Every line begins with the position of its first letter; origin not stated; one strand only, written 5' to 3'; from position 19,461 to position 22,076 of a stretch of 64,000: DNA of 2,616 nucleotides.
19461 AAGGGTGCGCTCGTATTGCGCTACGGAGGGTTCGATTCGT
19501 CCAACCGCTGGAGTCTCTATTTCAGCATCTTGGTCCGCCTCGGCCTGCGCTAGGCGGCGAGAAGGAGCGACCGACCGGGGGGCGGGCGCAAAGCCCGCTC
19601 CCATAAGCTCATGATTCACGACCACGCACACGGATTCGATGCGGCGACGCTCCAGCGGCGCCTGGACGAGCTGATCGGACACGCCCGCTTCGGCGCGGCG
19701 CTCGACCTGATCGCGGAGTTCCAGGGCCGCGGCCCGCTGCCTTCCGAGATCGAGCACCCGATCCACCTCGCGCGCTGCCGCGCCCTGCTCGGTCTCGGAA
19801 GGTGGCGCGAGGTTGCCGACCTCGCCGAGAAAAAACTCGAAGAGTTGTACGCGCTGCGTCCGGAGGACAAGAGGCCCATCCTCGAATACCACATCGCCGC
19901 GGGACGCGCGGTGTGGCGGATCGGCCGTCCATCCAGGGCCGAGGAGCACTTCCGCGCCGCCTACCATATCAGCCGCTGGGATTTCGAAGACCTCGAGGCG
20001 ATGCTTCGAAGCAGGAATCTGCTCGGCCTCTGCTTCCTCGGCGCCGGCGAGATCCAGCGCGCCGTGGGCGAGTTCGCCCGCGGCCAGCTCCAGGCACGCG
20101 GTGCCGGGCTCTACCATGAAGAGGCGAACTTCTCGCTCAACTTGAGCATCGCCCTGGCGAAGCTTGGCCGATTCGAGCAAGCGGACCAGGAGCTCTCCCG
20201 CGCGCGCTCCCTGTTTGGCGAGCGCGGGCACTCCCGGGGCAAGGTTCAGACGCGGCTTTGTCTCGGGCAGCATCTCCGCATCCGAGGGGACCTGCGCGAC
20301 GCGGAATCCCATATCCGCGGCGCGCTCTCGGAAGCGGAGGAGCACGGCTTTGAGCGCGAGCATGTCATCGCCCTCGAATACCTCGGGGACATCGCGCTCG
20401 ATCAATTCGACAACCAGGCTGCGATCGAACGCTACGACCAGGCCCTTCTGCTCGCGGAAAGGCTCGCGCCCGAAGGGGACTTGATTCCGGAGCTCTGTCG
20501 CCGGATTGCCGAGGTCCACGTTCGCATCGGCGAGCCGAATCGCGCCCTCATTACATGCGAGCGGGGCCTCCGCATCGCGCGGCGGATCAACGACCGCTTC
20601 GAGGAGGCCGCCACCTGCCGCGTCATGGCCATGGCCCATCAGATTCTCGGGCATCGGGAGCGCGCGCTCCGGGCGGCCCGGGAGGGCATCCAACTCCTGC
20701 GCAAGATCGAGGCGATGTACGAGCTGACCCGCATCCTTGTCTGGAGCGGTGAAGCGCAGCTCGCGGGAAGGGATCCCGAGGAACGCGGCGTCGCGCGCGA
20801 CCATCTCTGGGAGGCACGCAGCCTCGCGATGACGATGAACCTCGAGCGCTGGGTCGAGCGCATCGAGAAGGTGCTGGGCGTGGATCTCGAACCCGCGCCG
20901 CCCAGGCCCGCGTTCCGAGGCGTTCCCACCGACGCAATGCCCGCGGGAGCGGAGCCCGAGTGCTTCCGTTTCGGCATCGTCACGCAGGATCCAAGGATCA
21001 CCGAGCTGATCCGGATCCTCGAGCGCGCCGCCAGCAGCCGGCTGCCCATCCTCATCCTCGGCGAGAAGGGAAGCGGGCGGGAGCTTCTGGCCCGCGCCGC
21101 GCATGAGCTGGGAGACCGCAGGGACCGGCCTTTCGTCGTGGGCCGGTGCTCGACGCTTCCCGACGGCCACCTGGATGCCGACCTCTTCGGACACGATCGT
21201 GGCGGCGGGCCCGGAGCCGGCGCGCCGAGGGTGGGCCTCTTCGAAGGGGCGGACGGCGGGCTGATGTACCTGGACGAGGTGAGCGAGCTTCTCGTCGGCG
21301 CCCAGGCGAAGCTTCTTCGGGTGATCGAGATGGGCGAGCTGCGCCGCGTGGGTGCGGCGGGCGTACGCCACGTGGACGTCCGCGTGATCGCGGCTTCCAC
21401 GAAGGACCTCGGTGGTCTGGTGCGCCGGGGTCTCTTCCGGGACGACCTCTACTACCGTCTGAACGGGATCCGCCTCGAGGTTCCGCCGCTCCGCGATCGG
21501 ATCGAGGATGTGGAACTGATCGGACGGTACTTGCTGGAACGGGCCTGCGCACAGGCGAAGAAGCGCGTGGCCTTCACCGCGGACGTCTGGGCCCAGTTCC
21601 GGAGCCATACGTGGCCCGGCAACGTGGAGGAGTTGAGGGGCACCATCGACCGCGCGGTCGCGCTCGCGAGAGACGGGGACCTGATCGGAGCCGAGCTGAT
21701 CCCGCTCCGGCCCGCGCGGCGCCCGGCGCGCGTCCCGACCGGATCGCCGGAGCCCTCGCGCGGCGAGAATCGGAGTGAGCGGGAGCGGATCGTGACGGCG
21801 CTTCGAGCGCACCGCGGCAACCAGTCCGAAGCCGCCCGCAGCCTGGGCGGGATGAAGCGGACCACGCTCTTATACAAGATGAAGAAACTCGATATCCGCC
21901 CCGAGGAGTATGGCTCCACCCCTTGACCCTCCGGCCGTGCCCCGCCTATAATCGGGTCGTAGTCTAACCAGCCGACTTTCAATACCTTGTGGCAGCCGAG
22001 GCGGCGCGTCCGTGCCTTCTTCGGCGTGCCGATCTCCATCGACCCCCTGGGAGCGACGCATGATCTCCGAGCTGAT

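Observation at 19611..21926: TPR-AAA+-HTH regulator of the sigma54-activator family that has lost both GAFTGA and the Walker A lysine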

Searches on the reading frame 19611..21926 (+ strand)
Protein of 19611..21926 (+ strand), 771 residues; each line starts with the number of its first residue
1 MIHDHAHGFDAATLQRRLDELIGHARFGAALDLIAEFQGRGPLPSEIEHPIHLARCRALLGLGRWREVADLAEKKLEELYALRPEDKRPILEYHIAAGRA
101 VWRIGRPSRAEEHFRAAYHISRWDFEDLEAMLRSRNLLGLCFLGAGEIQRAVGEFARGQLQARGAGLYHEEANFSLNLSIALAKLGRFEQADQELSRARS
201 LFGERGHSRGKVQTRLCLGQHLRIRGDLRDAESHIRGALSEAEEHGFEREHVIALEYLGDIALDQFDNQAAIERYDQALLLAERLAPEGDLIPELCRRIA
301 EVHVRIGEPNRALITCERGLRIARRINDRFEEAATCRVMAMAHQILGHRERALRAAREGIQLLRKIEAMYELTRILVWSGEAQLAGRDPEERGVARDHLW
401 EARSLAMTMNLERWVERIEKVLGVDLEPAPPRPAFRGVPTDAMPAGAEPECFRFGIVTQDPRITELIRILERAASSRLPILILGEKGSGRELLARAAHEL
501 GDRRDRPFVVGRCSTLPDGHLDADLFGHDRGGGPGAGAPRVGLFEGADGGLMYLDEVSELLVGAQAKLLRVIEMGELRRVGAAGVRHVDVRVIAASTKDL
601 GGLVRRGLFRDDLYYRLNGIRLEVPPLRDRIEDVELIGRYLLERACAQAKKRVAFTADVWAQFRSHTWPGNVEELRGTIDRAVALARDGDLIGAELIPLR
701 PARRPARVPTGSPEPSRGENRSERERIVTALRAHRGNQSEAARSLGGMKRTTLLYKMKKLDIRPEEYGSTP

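Call 3: search_protein_families(library=pfam, proteins=[window:19611-21926:+], max_evalue=0.1)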
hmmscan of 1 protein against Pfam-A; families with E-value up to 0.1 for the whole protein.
window:19611-21926:+ (771 aa): 16 families
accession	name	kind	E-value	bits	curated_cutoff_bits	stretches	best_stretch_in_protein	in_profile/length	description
PF00158.32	Sigma54_activat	-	2.7e-48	164.3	20.2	1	456-622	1-167/168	Sigma-54 interaction domain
PF14532.12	Sigma54_activ_2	-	1.6e-20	74.2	25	1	461-627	5-138/138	Sigma-54 interaction domain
PF25601.1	AAA_lid_14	-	5.4e-14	52.2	27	1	628-699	1-72/87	AAA+ ATPase lid domain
PF13424.12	TPR_12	-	6.8e-13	49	30.1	2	298-365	8-77/77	Tetratricopeptide repeat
PF07719.23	TPR_2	-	1.1e-10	41.2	27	0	254-283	3-32/34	Tetratricopeptide repeat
PF02954.25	HTH_8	-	1.8e-09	37.6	22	1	723-760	6-42/42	Bacterial regulatory protein, Fis family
PF17874.7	TPR_MalT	-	1.7e-06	28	45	1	175-359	43-228/336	MalT-like TPR region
PF13181.12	TPR_8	-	0.0021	18.5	25.7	0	176-198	5-27/34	Tetratricopeptide repeat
PF07721.20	TPR_4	-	0.0088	17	27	0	52-73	4-25/26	Tetratricopeptide repeat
PF13432.12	TPR_16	-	0.02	15.8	32.7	1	219-286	4-61/65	Tetratricopeptide repeat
PF13556.12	HTH_30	-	0.038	14.2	27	0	730-760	7-36/59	PucR C-terminal helix-turn-helix domain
PF21545.3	T7SS_EccA1_N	-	0.046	13.4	27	0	176-244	172-237/272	T7SS, ESX-1 secretion system protein EccA1, N-terminal domain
PF14559.12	TPR_19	-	0.056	14.2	25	0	172-199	25-52/68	Tetratricopeptide repeat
PF12862.13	ANAPC5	-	0.058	13.9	23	0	339-378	44-83/91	Anaphase-promoting complex subunit 5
PF13374.12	TPR_10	-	0.089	13.3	27.5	0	333-365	2-34/42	Tetratricopeptide repeat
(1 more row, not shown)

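Call 4: search_protein_families(library=ncbifam, proteins=[window:19611-21926:+], max_evalue=0.1)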
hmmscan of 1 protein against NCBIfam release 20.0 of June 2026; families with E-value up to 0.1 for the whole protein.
window:19611-21926:+ (771 aa): 34 families (the best 25 are shown)
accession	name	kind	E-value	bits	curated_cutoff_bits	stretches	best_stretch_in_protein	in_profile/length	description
TIGR01817.1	nifA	equivalog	2.9e-72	244.2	528.85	2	454-691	196-433/534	nif-specific transcriptional activator NifA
NF038308.1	RNA_repair_RtcR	equivalog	3.5e-71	240.7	650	1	453-735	179-487/530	RNA repair transcriptional activator RtcR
TIGR02915.1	PEP_resp_reg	equivalog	2.9e-68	230.7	502.6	1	454-762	139-444/445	PEP-CTERM-box response regulator transcription factor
NF003451.0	PRK05022.1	equivalog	8.9e-68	229.2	476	1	456-763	192-511/512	nitric oxide reductase transcriptional regulator NorR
NF008469.0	PRK11361.1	equivalog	7.2e-67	226.1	714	1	455-765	144-459/461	acetoacetate metabolism transcriptional regulator AtoC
NF050807.1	TransRegFlbDCaul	equivalog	1.3e-65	222.1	750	1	456-709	120-373/454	sigma-54-dependent transcriptional regulator FlbD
NF041552.1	TF_PrdR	equivalog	2.6e-65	220.9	795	1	456-759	269-575/577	sigma-54 dependent transcriptional regulator PrdR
TIGR01818.1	ntrC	equivalog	9.7e-65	219.1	558.6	1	455-697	135-377/463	nitrogen regulation protein NR(I)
NF011958.0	PRK15429.1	equivalog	9.2e-63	212.9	830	1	457-763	382-687/692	formate hydrogenlyase transcriptional activator FlhA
NF041906.1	V4R_TF_MobR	exception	3.8e-61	207.2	999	1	457-759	235-543/544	phenol degradation transcriptional regulator MobR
NF007689.0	PRK10365.1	equivalog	2e-60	204.8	760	1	453-757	138-439/441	sigma-54-dependent response regulator transcription factor ZraR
TIGR02974.1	phageshock_pspF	equivalog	1.1e-59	202.4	443.55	1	461-690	6-237/336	phage shock protein operon transcriptional activator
TIGR02329.1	propionate_PrpR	equivalog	2.9e-58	197.8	499.2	1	458-758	216-525/526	propionate catabolism operon regulatory protein PrpR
NF011695.0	PRK15115.1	equivalog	8.1e-57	192.9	763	1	446-757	127-432/445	two-component system response regulator GlrR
NF008485.2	PRK11388.1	equivalog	2.8e-56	191.1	551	1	456-767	334-642/643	dihydroxyacetone kinase operon transcriptional regulator DhaR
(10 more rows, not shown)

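Call 5: search_solved_structures(query=window:19611-21926:+, show_alignments=3)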
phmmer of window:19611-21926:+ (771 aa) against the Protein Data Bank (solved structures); distinct sequences matched with E-value up to 0.001: 46.
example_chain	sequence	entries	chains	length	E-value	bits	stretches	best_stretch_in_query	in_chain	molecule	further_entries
9qq6_C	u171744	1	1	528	2e-59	205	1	456-763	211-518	Nif-specific regulatory protein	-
1ojl_A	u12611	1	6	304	4.4e-57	197.3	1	458-757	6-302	TRANSCRIPTIONAL REGULATORY PROTEIN ZRAR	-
1ny6_A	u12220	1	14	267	1.5e-54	188.9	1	457-690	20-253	transcriptional regulator (NtrC family)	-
4ly6_A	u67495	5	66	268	1.5e-54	188.9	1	457-690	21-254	Transcriptional regulator (NtrC family)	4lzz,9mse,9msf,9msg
1ny5_A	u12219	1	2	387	4.5e-54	187.3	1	457-690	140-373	transcriptional regulator (NtrC family)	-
3m0e_A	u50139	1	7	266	1e-53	186.2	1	457-690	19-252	Transcriptional regulator (NtrC family)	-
4l4u_A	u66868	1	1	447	1.1e-53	186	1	457-754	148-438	Transcriptional regulator (NtrC family)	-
5exp_A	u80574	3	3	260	8.1e-52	179.8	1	447-697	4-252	Transcriptional regulator FleQ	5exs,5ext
5exx_A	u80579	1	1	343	1.7e-51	178.8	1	447-698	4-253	Transcriptional regulator FleQ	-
8pb9_D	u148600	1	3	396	1.8e-51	178.7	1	447-697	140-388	Transcriptional regulator FleQ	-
8p53_C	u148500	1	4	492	2.6e-51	178.2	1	447-698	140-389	Transcriptional regulator FleQ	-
6iy8_A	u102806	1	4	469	3.6e-51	177.7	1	457-695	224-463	Positive regulator CapR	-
6jdi_A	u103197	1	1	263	4.6e-51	177.3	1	460-698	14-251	Nitrogen assimilation regulatory protein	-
6jdl_A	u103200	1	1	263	4.7e-51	177.3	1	460-698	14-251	Nitrogen assimilation regulatory protein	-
7ejw_C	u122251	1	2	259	8.5e-51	176.5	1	460-698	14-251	Transcriptional regulator FleQ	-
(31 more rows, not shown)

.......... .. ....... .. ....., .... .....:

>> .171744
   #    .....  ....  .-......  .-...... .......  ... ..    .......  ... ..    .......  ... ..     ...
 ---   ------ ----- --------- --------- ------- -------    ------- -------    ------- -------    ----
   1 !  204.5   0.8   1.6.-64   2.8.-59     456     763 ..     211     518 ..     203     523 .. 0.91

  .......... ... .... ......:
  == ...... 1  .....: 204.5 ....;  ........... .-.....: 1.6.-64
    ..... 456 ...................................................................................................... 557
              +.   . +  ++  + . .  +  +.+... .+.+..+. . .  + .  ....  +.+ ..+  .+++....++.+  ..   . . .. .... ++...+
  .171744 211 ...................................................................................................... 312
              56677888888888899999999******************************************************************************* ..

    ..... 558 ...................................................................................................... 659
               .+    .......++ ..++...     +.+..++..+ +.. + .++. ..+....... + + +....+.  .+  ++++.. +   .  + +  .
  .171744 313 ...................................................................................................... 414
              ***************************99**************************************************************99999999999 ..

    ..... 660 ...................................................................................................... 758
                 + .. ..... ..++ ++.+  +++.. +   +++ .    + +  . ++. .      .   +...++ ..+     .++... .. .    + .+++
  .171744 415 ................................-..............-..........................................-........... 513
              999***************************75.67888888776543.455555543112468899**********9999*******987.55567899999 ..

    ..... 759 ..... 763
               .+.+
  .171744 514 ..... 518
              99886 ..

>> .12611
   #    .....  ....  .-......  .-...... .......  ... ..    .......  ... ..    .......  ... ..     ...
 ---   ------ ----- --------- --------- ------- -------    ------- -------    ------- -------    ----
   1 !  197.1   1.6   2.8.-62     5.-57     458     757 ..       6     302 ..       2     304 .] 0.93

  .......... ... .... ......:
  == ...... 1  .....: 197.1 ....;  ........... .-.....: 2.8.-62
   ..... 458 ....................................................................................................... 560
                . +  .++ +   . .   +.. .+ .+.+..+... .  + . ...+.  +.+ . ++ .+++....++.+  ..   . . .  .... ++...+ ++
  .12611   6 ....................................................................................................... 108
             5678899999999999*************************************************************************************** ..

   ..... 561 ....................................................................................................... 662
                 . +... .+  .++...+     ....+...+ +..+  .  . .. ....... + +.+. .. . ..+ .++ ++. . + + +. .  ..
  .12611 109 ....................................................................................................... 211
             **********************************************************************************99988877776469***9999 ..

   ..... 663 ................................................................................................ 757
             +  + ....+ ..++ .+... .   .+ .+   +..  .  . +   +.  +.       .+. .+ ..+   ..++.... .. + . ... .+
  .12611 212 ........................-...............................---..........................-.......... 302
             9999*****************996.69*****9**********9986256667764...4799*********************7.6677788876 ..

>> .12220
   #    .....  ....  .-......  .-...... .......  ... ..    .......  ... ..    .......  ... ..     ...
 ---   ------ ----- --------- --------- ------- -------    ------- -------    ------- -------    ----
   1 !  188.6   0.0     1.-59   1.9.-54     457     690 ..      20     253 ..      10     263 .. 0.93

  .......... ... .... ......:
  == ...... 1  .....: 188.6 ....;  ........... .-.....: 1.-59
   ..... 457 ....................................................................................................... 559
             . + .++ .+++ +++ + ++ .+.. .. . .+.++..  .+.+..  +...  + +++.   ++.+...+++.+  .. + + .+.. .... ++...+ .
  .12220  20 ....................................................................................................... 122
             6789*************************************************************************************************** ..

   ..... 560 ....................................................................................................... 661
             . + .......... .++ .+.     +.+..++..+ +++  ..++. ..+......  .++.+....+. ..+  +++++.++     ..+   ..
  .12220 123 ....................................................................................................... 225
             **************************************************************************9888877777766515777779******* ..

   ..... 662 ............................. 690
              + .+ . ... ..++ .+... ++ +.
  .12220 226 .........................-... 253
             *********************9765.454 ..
